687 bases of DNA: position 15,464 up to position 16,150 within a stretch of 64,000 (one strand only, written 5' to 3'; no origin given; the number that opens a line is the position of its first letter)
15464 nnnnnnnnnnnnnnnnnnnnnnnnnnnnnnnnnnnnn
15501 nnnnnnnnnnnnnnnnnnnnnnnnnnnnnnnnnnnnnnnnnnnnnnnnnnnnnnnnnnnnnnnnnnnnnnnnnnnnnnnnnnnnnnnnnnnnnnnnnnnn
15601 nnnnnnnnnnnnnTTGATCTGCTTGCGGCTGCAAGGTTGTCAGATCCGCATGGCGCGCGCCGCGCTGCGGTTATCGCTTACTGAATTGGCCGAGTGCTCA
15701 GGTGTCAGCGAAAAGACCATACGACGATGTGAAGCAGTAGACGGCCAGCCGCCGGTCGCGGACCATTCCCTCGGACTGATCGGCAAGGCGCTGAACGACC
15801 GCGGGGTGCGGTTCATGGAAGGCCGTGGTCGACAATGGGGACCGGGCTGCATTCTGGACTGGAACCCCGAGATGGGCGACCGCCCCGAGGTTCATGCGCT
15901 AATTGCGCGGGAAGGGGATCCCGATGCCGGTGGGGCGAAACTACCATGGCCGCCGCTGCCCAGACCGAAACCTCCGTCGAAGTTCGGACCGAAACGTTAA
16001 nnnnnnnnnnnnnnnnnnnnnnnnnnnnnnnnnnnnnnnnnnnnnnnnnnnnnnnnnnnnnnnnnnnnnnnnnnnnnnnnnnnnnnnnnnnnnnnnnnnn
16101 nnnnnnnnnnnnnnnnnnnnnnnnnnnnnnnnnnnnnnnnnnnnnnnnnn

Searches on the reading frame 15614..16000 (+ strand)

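Call 90: search_protein_families(library=pfam, proteins=[window:15614-16000:+], max_evalue=0.01)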
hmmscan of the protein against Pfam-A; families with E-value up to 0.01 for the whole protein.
window:15614-16000:+ (128 aa): 1 family
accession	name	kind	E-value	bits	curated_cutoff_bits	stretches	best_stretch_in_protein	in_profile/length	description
PF13560.12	HTH_31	-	9.9e-05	23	27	1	8-47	3-43/64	Helix-turn-helix domain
